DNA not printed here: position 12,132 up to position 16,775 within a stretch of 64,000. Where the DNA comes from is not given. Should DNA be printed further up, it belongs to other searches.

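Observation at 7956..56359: Two collinear paralogous minus-strand loci share a non-canonical blueprint for SLH-anchored polysaccharide-lyase utilisation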

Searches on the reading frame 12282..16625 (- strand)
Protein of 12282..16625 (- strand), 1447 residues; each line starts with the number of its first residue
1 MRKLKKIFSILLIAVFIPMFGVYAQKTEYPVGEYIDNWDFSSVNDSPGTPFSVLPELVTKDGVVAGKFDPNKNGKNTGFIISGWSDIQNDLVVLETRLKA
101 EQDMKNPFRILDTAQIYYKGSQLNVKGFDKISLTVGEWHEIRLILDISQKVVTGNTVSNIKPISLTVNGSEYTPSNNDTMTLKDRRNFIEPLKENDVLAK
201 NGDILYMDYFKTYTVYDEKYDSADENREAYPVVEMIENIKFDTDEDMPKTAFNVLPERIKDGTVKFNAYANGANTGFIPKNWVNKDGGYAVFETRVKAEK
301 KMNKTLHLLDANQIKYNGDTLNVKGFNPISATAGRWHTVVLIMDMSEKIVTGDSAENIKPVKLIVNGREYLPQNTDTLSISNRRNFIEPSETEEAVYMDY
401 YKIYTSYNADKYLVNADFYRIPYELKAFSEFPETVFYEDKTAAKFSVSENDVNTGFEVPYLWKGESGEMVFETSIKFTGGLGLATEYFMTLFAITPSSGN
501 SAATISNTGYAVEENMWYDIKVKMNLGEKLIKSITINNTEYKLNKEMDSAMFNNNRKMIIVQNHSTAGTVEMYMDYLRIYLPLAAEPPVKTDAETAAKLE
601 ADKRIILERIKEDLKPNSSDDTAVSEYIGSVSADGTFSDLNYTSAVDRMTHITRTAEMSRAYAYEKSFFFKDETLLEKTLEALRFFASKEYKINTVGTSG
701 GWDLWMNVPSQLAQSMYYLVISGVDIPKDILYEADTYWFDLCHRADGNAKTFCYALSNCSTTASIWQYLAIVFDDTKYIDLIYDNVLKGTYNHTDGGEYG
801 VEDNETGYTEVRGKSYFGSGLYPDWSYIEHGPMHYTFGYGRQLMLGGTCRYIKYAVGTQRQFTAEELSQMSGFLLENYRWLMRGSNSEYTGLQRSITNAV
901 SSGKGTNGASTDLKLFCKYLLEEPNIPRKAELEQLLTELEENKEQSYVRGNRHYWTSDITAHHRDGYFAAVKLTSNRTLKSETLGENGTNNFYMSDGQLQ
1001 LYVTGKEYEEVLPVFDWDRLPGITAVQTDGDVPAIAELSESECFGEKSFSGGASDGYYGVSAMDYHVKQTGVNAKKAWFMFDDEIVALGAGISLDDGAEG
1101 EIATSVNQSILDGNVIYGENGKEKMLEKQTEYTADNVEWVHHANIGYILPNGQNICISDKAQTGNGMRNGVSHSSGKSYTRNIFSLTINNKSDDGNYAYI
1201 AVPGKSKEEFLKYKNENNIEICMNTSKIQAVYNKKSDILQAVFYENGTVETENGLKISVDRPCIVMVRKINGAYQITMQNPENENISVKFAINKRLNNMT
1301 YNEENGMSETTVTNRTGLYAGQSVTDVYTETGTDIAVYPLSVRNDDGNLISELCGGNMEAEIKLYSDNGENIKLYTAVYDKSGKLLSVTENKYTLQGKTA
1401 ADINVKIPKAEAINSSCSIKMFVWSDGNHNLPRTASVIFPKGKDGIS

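Call 3: search_protein_families(library=pfam, proteins=[window:12282-16625:-], max_evalue=0.01)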
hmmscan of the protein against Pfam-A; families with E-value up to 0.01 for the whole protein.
window:12282-16625:- (1447 aa): 5 families
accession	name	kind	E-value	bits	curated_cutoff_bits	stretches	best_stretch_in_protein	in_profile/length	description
PF02278.25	Lyase_8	-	8.8e-65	219.1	27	1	951-1205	1-253/254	Polysaccharide lyase family 8, super-sandwich domain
PF02884.22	Lyase_8_C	-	2.4e-17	63.6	22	1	1221-1288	2-68/69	Polysaccharide lyase family 8, C-terminal beta-sandwich domain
PF08124.17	Lyase_8_N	-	1.8e-16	60.6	24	2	818-904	207-292/323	Polysaccharide lyase family 8, N terminal alpha-helical domain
PF20622.4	Big_15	-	0.00048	20.4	27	0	149-176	13-40/82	Bacterial Ig domain (Big_16)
PF22237.3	SO2946-like_C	-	0.0007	20.1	27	1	499-572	83-157/163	SO2946-like, C-terminal domain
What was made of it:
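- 12282..16625 (-): 1447-aa PL8 lyase with three N-terminal copies of the locus A module. No SLH. Lyase_8_N, Lyase_8 and Lyase_8_C (call 3).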

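Call 36: search_solved_structures(query=window:12282-16625:-, max_evalue=0.00001)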
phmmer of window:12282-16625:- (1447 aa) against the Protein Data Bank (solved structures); distinct sequences matched with E-value up to 0.00001: 13.
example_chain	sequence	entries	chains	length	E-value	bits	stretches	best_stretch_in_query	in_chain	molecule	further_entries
1hm2_A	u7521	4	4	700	6.6e-69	236.2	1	816-1284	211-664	CHONDROITINASE AC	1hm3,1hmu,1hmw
1cb8_A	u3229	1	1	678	1.2e-68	235.3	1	816-1284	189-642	PROTEIN (CHONDROITINASE AC)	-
2e24_A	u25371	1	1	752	1.7e-26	95.6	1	953-1286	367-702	Xanthan lyase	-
1j0m_A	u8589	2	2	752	3.4e-26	94.6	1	953-1286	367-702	XANTHAN LYASE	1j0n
1x1h_A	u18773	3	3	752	3.4e-26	94.6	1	953-1286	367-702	xanthan lyase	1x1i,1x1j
2e22_A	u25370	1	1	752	3.4e-26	94.6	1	953-1286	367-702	Xanthan lyase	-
6f2p_A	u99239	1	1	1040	1.4e-25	92.6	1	818-1299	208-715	Paenibacillus xanthan lyase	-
7r2x_A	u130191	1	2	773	4.9e-24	87.5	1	818-1206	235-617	Mannuronic acid specific lyase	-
1f1s_A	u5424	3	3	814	1.4e-19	72.7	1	967-1283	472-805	HYALURONATE LYASE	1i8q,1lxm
1rwa_A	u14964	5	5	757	2.8e-18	68.4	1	920-1249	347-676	chondroitin AC lyase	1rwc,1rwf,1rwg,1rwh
1rw9_A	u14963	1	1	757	4.3e-18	67.8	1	920-1249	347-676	chondroitin AC lyase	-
2wco_A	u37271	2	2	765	1.8e-15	59.1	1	951-1249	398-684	PUTATIVE SECRETED LYASE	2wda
2x03_A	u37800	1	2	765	9.1e-15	56.8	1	951-1249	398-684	PUTATIVE SECRETED LYASE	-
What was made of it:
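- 12282..16625 (-): Chondroitinase AC 1HM2, E 7e-69 (call 36).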
